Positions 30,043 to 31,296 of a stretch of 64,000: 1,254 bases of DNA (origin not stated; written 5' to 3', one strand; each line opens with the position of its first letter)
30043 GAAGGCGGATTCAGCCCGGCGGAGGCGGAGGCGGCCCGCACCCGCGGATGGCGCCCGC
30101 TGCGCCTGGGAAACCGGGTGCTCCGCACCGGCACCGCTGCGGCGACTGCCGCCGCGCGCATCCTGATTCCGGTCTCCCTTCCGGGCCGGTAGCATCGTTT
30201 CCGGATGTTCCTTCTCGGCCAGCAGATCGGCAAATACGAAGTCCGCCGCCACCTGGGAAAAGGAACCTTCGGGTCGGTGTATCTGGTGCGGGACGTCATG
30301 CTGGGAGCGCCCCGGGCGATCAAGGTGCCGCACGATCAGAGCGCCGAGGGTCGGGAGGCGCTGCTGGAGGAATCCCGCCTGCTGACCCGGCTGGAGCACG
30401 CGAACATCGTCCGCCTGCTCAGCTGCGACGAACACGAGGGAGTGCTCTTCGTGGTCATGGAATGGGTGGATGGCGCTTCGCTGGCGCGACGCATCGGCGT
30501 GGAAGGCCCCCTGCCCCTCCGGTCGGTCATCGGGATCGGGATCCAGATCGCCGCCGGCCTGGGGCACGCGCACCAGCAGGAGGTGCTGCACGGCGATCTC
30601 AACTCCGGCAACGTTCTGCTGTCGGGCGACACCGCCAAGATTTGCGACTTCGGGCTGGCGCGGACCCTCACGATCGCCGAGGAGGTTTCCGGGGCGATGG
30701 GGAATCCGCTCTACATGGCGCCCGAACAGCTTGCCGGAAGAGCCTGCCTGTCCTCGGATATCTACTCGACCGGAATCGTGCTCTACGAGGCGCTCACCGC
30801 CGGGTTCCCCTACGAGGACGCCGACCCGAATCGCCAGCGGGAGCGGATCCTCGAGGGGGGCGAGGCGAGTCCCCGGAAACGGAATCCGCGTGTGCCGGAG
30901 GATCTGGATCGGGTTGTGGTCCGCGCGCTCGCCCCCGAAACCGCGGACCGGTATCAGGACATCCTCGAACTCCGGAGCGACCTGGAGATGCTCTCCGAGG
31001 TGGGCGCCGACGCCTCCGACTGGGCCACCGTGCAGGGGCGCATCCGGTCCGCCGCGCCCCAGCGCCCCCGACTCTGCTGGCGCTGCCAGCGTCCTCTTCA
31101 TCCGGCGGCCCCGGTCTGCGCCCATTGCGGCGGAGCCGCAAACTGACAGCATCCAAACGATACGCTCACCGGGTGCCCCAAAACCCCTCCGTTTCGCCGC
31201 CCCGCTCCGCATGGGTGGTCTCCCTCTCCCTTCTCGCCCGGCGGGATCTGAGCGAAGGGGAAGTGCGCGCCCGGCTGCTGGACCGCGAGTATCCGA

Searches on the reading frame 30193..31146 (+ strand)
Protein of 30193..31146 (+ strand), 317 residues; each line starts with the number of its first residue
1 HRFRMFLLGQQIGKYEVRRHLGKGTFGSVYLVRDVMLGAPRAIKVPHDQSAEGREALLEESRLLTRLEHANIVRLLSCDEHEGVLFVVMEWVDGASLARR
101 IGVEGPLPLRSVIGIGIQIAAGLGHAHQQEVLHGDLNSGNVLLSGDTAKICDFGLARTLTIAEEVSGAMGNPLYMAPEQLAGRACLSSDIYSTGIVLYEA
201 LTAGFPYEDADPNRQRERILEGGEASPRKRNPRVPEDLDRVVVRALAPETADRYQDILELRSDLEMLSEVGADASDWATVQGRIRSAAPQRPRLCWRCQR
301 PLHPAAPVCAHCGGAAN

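Call 50: search_protein_families(library=pfam, proteins=[window:30193-31146:+], max_evalue=0.00001)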
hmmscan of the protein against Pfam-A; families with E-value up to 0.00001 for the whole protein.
window:30193-31146:+ (317 aa): 3 families
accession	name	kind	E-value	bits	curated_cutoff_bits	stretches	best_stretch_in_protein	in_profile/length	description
PF00069.31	Pkinase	-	2.4e-42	145.6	31.7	1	15-253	1-251/263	Protein kinase domain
PF07714.23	PK_Tyr_Ser-Thr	-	1.2e-35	123.5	23.1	1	17-253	3-248/258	Protein tyrosine and serine/threonine kinase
PF01636.29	APH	-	3.7e-08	33.9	23.2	0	28-119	12-100/239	Phosphotransferase enzyme family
